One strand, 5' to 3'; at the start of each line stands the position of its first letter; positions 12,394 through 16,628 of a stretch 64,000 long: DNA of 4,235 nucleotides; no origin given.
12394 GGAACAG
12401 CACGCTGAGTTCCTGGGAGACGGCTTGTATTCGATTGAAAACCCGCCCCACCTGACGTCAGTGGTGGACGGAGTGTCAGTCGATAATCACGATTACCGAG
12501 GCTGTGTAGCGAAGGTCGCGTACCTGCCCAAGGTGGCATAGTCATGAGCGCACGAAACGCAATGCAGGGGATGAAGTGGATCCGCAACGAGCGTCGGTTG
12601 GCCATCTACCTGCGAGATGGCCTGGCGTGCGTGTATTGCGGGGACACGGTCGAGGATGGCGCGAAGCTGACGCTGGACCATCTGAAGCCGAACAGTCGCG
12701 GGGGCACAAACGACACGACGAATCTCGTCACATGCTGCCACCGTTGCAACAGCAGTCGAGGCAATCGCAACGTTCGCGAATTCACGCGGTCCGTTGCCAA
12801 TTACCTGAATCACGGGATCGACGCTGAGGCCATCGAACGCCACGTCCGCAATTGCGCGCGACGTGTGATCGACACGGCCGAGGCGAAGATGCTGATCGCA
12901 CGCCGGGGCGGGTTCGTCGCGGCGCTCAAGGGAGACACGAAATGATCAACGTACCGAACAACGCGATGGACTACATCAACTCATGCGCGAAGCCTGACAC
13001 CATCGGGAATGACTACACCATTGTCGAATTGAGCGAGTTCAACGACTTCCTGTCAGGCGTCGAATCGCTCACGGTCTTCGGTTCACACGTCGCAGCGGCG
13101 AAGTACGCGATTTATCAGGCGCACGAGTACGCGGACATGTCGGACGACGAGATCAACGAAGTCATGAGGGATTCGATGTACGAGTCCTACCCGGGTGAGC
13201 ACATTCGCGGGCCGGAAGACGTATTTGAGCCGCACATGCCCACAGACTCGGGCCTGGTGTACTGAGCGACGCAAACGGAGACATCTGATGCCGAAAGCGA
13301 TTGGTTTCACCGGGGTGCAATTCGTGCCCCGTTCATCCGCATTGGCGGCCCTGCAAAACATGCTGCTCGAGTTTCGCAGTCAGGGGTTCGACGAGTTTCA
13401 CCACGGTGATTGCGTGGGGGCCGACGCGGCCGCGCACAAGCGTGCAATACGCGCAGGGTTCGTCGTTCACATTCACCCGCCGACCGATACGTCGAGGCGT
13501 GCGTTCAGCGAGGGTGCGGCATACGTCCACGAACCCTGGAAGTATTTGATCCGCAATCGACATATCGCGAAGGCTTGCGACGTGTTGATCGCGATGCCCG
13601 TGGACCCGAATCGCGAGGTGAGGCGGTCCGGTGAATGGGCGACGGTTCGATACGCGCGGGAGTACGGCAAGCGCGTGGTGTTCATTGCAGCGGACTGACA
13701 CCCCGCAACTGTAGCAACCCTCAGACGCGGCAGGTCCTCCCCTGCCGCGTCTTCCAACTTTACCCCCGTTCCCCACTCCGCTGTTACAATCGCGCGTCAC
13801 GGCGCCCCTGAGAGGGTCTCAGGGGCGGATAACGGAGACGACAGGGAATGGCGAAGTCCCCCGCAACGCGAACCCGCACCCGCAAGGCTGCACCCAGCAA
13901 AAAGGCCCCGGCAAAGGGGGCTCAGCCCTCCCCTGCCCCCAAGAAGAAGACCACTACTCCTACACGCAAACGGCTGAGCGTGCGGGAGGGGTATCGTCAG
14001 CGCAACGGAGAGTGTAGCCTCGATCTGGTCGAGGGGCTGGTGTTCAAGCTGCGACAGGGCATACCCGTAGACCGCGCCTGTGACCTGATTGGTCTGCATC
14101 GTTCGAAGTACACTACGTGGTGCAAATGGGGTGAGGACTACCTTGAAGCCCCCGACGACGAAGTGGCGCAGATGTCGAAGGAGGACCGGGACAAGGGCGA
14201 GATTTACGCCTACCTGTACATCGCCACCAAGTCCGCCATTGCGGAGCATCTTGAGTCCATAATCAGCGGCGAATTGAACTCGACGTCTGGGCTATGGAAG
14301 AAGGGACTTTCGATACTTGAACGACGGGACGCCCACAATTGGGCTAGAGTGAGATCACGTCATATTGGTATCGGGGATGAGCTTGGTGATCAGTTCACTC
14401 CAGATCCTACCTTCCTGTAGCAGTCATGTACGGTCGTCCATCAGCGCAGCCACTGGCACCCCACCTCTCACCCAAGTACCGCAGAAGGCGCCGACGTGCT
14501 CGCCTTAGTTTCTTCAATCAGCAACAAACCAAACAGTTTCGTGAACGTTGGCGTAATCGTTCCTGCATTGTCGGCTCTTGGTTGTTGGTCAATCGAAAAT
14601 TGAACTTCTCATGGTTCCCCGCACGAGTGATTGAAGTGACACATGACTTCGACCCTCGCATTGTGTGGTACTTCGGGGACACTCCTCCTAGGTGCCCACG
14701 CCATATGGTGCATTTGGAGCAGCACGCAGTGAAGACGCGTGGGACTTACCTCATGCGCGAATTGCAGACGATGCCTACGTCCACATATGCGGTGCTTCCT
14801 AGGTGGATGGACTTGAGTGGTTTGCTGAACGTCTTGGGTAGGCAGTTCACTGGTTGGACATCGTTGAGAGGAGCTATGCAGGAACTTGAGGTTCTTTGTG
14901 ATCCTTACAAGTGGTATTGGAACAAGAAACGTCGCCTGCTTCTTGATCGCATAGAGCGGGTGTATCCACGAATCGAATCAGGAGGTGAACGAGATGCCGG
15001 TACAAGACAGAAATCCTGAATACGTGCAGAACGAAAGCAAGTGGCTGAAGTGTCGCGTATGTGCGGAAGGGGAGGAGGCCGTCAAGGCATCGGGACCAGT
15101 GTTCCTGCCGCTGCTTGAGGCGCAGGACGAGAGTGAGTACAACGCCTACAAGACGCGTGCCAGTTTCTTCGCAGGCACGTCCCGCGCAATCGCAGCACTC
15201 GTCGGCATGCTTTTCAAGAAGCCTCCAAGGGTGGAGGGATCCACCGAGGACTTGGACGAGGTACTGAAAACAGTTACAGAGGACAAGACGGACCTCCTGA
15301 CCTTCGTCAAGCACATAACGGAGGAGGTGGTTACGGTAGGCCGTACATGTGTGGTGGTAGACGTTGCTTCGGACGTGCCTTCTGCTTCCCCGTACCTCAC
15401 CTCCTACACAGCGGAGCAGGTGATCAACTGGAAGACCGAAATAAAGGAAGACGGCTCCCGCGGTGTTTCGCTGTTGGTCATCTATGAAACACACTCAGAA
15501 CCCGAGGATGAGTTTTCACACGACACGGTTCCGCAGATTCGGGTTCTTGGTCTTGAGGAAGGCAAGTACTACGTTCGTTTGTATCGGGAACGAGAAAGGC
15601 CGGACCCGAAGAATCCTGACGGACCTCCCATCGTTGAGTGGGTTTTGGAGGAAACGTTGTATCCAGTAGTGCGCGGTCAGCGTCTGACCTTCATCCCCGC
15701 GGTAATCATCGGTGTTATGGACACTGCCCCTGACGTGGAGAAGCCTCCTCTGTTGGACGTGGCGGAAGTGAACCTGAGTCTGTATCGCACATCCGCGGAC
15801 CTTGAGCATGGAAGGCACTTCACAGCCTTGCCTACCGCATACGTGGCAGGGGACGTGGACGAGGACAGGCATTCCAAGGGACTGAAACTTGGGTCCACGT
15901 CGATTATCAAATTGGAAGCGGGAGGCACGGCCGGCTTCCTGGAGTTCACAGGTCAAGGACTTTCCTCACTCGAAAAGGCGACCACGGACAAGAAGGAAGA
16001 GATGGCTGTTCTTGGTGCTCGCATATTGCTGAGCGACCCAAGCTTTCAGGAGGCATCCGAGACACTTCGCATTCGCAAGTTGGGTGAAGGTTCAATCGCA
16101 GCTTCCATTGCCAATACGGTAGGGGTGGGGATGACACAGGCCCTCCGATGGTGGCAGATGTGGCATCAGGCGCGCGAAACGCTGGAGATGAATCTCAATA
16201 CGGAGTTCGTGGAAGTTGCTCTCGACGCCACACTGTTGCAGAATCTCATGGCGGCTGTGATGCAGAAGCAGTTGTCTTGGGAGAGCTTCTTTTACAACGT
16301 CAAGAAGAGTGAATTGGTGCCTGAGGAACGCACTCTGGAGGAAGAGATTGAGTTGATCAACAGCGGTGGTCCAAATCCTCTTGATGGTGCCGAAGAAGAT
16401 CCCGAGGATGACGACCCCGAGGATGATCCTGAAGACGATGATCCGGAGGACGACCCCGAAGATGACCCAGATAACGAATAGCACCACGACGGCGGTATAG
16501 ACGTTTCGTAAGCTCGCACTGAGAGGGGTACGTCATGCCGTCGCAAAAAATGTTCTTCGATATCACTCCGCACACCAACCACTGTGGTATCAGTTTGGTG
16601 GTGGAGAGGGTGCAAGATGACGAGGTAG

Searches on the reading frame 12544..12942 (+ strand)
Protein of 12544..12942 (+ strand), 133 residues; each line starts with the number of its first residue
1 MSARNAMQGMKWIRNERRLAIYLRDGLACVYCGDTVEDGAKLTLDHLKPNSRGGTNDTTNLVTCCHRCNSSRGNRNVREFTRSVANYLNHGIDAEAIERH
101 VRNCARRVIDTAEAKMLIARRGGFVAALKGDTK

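Call 14: search_protein_families(library=pfam, proteins=[window:12544-12942:+], max_evalue=0.001)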
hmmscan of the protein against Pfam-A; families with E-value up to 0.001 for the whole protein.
window:12544-12942:+ (133 aa): 3 families
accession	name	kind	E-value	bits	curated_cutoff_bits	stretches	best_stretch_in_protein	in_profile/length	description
PF14279.12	HNH_5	-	2.1e-14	53.6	27.5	1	29-83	1-54/56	HNH endonuclease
PF01844.29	HNH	-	1.9e-12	47.6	21.4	1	29-75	1-47/47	HNH endonuclease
PF13395.12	HNH_4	-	2.6e-05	24.5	22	1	29-75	1-51/54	HNH endonuclease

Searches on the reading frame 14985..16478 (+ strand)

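Call 15: search_protein_families(library=pfam, proteins=[window:14985-16478:+], max_evalue=0.001)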
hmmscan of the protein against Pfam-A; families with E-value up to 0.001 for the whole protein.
window:14985-16478:+ (498 aa): 1 family
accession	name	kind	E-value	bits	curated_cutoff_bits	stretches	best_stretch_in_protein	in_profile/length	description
PF13264.11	DUF4055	-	4.2e-32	111.6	25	1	255-393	1-139/140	Domain of unknown function (DUF4055)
